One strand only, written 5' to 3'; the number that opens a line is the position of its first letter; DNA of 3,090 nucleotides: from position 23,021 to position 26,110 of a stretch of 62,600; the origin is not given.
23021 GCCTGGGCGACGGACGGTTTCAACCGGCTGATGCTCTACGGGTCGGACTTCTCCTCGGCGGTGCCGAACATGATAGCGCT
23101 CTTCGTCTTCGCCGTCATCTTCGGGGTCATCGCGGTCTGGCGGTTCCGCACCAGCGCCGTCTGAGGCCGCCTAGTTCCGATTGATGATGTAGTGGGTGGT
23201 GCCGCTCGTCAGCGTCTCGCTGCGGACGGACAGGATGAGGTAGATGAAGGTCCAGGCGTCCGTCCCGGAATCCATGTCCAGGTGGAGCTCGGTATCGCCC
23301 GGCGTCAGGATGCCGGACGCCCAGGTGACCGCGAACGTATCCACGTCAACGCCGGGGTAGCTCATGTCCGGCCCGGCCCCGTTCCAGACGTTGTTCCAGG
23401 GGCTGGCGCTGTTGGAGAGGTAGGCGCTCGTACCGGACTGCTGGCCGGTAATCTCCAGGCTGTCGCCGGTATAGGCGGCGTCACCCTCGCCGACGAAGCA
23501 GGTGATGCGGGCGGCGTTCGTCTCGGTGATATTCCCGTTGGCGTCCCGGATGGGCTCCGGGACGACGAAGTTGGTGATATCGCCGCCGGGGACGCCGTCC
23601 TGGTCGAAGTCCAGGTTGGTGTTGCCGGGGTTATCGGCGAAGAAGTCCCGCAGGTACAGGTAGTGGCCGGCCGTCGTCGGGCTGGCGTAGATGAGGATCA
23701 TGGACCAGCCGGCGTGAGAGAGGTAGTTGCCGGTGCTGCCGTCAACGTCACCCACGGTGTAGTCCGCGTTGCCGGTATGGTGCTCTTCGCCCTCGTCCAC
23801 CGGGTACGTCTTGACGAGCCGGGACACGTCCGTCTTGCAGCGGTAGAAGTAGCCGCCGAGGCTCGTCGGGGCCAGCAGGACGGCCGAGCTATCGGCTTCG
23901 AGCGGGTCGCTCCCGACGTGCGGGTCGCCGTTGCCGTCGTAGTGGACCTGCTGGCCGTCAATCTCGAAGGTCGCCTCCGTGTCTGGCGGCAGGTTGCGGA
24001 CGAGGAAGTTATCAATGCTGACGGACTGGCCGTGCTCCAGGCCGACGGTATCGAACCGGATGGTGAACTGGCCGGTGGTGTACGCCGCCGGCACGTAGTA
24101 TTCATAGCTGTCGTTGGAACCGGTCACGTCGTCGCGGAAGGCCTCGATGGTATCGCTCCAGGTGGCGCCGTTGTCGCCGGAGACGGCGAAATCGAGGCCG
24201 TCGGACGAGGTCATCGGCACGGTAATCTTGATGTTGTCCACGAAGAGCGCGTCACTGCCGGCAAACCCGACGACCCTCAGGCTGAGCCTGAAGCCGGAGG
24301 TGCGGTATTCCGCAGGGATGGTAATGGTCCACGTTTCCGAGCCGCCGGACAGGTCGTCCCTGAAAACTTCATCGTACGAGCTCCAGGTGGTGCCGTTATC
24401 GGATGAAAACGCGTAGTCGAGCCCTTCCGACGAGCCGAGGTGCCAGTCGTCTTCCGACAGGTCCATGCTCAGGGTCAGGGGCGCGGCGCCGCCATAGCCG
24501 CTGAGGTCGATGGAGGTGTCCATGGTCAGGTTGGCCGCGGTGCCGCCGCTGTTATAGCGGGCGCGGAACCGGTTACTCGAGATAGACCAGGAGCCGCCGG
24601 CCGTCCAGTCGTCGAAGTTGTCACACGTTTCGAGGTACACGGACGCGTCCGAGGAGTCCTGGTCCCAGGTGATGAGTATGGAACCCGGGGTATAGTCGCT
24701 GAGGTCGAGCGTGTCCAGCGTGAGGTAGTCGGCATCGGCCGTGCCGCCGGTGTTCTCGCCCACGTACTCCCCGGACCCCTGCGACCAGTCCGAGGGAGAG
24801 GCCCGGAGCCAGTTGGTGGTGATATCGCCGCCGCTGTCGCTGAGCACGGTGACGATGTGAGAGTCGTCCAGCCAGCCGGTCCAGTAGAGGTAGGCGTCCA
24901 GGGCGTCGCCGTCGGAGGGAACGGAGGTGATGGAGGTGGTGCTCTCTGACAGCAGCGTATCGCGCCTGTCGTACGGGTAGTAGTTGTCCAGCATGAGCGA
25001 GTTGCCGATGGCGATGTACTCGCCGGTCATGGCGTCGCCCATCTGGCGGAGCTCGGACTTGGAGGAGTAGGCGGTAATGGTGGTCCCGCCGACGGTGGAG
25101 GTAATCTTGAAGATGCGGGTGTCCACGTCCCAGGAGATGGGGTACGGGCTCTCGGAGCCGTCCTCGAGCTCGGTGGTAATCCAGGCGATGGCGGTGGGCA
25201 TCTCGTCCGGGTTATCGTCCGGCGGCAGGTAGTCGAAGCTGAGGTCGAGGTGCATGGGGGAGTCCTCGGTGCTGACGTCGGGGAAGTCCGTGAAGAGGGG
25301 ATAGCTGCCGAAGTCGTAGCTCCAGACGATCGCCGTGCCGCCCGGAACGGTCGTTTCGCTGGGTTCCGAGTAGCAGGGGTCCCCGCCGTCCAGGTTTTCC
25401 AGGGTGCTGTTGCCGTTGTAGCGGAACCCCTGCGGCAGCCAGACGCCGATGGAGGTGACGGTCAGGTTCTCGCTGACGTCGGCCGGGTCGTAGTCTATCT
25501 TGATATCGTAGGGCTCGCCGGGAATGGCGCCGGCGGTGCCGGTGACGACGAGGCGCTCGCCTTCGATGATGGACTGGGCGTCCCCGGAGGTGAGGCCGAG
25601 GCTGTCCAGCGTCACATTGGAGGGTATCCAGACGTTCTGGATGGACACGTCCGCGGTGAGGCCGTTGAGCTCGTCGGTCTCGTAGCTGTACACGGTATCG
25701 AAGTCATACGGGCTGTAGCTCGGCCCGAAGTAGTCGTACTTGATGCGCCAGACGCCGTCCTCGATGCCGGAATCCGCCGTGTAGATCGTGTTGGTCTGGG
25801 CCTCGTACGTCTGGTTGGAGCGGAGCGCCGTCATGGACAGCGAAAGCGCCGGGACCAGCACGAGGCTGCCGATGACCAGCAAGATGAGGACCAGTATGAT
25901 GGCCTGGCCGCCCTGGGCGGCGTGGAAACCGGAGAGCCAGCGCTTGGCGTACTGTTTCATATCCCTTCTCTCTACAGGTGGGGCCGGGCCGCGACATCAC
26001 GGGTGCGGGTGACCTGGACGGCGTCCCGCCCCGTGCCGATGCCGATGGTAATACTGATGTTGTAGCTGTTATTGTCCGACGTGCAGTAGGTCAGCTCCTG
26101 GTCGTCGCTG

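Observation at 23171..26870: Orphan pilin-like trio: two prepilin-type proteins plus a 929-aa repeat-rich surface protein, without any assembly genes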

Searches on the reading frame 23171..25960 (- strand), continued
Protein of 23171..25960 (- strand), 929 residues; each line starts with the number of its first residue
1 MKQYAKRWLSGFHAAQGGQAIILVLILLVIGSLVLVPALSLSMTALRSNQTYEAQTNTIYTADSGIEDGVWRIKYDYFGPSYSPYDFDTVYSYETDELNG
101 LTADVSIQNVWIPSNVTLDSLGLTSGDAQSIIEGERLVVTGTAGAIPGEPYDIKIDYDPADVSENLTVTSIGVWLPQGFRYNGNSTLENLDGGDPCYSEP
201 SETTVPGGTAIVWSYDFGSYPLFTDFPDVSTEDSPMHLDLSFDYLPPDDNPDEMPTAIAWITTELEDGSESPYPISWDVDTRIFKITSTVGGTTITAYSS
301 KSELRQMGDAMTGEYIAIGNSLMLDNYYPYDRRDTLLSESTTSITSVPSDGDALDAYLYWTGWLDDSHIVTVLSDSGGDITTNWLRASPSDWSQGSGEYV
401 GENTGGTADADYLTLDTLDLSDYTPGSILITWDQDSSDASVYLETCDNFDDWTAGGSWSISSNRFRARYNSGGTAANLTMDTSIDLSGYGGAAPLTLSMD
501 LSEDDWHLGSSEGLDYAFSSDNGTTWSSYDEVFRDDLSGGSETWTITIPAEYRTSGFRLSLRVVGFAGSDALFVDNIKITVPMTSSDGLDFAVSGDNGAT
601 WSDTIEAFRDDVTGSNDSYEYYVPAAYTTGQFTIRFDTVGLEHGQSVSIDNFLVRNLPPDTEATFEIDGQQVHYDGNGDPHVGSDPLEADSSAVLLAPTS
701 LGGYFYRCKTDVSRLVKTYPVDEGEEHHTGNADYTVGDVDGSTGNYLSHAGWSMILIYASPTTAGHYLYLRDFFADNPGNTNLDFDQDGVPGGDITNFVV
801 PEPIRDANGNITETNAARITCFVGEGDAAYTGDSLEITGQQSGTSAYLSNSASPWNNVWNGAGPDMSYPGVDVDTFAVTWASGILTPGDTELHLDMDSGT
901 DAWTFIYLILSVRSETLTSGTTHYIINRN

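Call 44: find_encoding_contigs(protein=P0232, flank=10000, max_places=2)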
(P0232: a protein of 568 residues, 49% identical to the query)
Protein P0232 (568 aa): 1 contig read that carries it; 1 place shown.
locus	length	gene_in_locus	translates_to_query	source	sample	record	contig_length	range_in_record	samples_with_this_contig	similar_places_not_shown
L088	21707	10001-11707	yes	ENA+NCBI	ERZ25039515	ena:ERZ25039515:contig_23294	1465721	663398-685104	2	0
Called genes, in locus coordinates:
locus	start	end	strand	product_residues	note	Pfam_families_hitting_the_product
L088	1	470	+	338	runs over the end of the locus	PF00389:2-Hacid_dh (weak), PF02826:2-Hacid_dh_C, PF03446:NAD_binding_2 (weak)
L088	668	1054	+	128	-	PF00072:Response_reg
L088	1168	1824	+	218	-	PF00753:Lactamase_B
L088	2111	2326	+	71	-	PF12728:HTH_17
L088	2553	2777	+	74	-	PF12728:HTH_17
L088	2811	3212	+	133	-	PF07963:N_methyl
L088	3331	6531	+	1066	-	PF00989:PAS, PF13426:PAS_9, PF00989:PAS, PF13426:PAS_9, PF00989:PAS, PF08448:PAS_4, PF13426:PAS_9, PF00512:HisKA, +9 more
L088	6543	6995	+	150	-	PF00072:Response_reg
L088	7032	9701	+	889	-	PF00072:Response_reg, PF00989:PAS, PF08448:PAS_4, PF12860:PAS_7, PF13426:PAS_9, PF08447:PAS_3, PF00989:PAS, PF13426:PAS_9, +6 more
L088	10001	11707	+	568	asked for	PF05157:MshEN, PF00437:T2SSE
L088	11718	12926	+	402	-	PF00482:T2SSF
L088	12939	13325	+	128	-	-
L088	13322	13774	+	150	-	PF07963:N_methyl (weak)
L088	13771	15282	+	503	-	-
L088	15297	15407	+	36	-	-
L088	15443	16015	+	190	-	-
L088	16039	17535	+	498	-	PF11104:PilM_2 (weak), PF05137:PilN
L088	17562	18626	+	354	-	PF00437:T2SSE, PF13401:AAA_22 (faint)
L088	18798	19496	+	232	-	PF00072:Response_reg, PF00486:Trans_reg_C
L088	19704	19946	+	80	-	-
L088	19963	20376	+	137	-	PF00072:Response_reg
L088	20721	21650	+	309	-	PF01497:Peripla_BP_2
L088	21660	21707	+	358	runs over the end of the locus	PF01032:FecCD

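Call 74: find_encoding_contigs(protein=P0002, flank=10000, max_places=1)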
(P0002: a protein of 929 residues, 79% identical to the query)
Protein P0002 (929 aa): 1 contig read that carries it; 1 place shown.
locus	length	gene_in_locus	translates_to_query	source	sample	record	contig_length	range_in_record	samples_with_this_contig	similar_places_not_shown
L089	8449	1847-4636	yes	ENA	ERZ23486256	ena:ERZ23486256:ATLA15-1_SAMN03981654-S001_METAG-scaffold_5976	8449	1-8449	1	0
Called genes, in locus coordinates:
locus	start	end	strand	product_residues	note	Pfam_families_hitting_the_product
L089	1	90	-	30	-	?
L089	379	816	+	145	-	PF01966:HD, PF13487:HD_5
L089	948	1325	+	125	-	PF07963:N_methyl (weak)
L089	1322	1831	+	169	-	-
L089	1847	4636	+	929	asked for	-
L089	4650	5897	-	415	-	PF12679:ABC2_membrane_2, PF12698:ABC2_membrane_3, PF01061:ABC2_membrane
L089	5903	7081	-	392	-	PF12679:ABC2_membrane_2, PF12698:ABC2_membrane_3, PF01061:ABC2_membrane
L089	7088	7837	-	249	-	PF00005:ABC_tran, PF13304:AAA_21 (weak)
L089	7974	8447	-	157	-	?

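Call 85: search_protein_representatives(alignment_id=A1)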
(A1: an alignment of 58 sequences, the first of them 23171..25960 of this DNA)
Query: 58 sequences, 935 profile positions. Proteins with E-value up to 0.001 (for the whole library): 2807; up to 1e-10: 1230; up to 1e-30: 368. The best 150 are listed.
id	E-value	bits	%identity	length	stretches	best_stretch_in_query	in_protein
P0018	0.0e+00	1328.2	-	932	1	1-933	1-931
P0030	0.0e+00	1275.8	-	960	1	14-934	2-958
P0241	0.0e+00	1176.8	-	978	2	1-519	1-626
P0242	0.0e+00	1093.9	-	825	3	6-437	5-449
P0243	0.0e+00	1039.9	-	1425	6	8-589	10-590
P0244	0.0e+00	1016.5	-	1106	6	588-933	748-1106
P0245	8.8e-297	1003.6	-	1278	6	588-933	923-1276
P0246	6.7e-296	1000.7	-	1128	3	5-785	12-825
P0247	6.9e-296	1000.7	-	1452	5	587-933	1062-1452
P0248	1.5e-280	949.9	-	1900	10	514-933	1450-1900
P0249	9.1e-275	930.8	-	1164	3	1-513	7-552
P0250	9.0e-271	917.6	-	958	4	9-387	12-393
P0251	6.1e-267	904.9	-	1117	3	515-933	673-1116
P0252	2.0e-266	903.2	-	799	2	10-437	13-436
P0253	7.6e-262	888.0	-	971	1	4-933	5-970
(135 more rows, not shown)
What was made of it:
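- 23981..25054 (-): Residues 303-660. Variable middle region with two nested jelly-roll modules that carry Asp-box motifs (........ at 519, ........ at 594). Homologs carry different numbers of modules. Homolog lengths range from about 600 to 1900 aa, with conserved ends (call 85).
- On Modular pilins (pilin moiety plus grafted functional modules): The number of modules varies among homologs (call 85).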

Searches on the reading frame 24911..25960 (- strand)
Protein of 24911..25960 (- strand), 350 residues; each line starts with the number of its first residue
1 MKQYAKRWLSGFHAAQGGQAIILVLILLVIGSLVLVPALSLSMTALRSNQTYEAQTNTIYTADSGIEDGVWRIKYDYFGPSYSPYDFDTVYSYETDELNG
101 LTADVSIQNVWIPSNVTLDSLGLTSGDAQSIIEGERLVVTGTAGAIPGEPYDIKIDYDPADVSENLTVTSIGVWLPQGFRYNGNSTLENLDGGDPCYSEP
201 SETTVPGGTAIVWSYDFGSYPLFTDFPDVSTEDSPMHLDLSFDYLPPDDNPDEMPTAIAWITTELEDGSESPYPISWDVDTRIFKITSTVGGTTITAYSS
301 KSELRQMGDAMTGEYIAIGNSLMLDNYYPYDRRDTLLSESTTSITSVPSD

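Call 60: predict_structure(alignment_id=A4)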
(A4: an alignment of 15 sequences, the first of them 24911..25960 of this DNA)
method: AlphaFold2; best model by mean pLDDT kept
length: 350 residues; sequences in the alignment: 15
mean_pLDDT: 73.1   pTM: 0.66
mean pLDDT of the five models: 73.1, 64.0, 63.7, 58.1, 42.7
residues with pLDDT >= 90: 55; 70-90: 186; 50-70: 56; < 50: 53
segments of 3 or more residues with pLDDT < 50: 49-53, 304-331, 333-350
pLDDT, mean of each block of 10 residues (from residue 1): 59 58 73 57 49 64 83 73 85 85 90 79 88 85 64 87 85 87 89 88 86 82 91 86 85 77 90 85 86 83 42 27 35 40 32
secondary structure, 60 per line:
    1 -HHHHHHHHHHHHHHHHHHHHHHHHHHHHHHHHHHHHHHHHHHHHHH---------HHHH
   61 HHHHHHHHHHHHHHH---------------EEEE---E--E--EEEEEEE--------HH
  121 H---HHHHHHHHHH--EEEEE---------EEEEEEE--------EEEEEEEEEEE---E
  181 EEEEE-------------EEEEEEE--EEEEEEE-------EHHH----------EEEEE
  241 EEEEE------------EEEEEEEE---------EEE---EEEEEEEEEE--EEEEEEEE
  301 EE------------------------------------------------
elements in order: H2-47 H57-75 E91-94 E104-110 H125-134 E137-141 E151-157 E166-176 E180-185 E199-205 E208-214 E236-245 E258-265 E275-277 E281-290 E293-302
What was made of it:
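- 25055..25738 (-): Residues 75-302. Conserved beta-sandwich head domain attached to the helix. AF2 pLDDT is above 80 across the core (call 60).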

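Call 62: fold_search(model_id=the predicted structure, library=pdb)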
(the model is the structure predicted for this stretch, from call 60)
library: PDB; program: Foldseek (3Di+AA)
matches with E <= 10: 1608; with E <= 0.001: 2
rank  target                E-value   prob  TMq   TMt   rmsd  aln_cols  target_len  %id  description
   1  2vo8                  7.0e-04  0.92  0.18  0.34  14.2       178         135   10  Cohesin module from Clostridium perfringens ATCC13124 family 33 glycoside hydrolase. (released 2008-09-02)
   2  7wwo_A                9.2e-04  0.89  0.18  0.33  14.3       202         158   10  Dimer form of hypothetical protein TTHA1873 from Thermus thermophilus (released 2022-03-09)
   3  9lj6                  1.5e-03  0.85  0.15  0.20  16.9       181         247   11  Crystal Structure of C-terminal rigid fragment containing middle and C-terminal domains of the Basal pilin EbpB from Ent (released 2025-07-16)
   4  9m00_A                1.7e-03  0.82  0.15  0.16  16.8       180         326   10  Crystal Structure of the Basal pilin EbpB from Enterococcus faecalis with a partially disordered N-terminal domain. (released 2025-07-16)
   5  7fe0_A                2.0e-03  0.93  0.22  0.34  11.0       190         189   14  AvmM Catalyzes Macrocyclization in Alchivemycin A Biosynthesis (released 2021-09-01)
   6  9lr7_B                2.8e-03  0.72  0.14  0.13  17.4       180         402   11  Crystal Structure of the Basal pilin EbpB from Enterococcus faecalis. (released 2025-07-16)
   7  9m00_B                3.7e-03  0.72  0.15  0.17  16.8       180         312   10  Crystal Structure of the Basal pilin EbpB from Enterococcus faecalis with a partially disordered N-terminal domain. (released 2025-07-16)
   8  3ugx_D                3.7e-03  0.41  0.13  0.13  23.0       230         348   11  Crystal Structure of Visual Arrestin (released 2012-02-08)
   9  9uvr_B                4.3e-03  0.87  0.20  0.17  15.4       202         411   13  Crystal structure of SSA1632 from Streptococcus sanguinis (released 2026-01-21)
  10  3ugx_B                4.9e-03  0.25  0.12  0.12  23.1       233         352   11  Crystal Structure of Visual Arrestin (released 2012-02-08)
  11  9lr7_A                5.4e-03  0.72  0.16  0.14  17.0       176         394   11  Crystal Structure of the Basal pilin EbpB from Enterococcus faecalis. (released 2025-07-16)
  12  8kb2                  6.4e-03  0.66  0.17  0.21  13.9       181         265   10  Crystal Structure of M- and C-Domains of the shaft pilin LrpA from Ligilactobacillus ruminis - iodide derivative (released 2024-07-10)
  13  6kgd_A                7.2e-03  0.82  0.21  0.36   7.6       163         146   12  Crystal structure of CaDoc0917(R49D)-CaCohA2 complex at pH 8.0 (released 2020-07-08)
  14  4n2o_E                8.0e-03  0.87  0.22  0.34   7.5       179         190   13  Structure of a novel autonomous cohesin protein from Ruminococcus flavefaciens (released 2013-12-18)
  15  9lr7_D                8.0e-03  0.66  0.16  0.15  17.0       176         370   11  Crystal Structure of the Basal pilin EbpB from Enterococcus faecalis. (released 2025-07-16)
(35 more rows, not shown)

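Call 67: search_protein_families(library=ncbifam, alignment_id=A4, max_evalue=0.1)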
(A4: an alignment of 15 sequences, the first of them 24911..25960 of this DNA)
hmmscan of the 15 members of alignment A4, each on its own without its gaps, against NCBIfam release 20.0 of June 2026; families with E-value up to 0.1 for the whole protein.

A. member 1, window:24911-25960:- (350 aa): 2 families
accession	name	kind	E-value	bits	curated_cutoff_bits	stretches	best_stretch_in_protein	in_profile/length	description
NF051896.1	tapirin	equivalog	0.00053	18.4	600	1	16-68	17-69/660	cellulose-binding protein tapirin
NF005839.0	PRK07756.1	equivalog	0.029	14.6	163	1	21-93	9-82/122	NADH-quinone oxidoreductase subunit A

B. families by the number of members that match (of 15 scanned): 7 families
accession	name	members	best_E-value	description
NF051896.1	tapirin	6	0.00053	cellulose-binding protein tapirin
TIGR02600.1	Verru_Chthon_A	1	0.02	Verru_Chthon cassette protein A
NF038304.1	EPS_HpsC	1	0.028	hormogonium polysaccharide secretion pseudopilin HpsC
NF005839.0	PRK07756.1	1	0.029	NADH-quinone oxidoreductase subunit A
TIGR01707.1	gspI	1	0.056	type II secretion system minor pseudopilin GspI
NF041536.1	ArsM_DUF2284_UU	1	0.057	arsenite methyltransferase/DUF2284 domain selenoprotein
NF008569.0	PRK11521.1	1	0.096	DUF2509 family protein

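Call 68: search_protein_families(library=pfam, alignment_id=A4, max_evalue=0.1)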
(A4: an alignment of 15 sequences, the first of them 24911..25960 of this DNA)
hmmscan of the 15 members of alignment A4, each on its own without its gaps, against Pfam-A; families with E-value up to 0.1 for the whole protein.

A. member 1, window:24911-25960:- (350 aa): 1 family
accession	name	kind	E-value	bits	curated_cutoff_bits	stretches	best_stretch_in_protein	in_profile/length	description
PF14341.11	PilX_N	-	0.03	14.7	25.5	1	18-67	2-51/51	PilX N-terminal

B. families by the number of members that match (of 15 scanned): 2 families
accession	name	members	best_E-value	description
PF14341.11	PilX_N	5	0.001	PilX N-terminal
PF03401.19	TctC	1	0.095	Tripartite tricarboxylate transporter family receptor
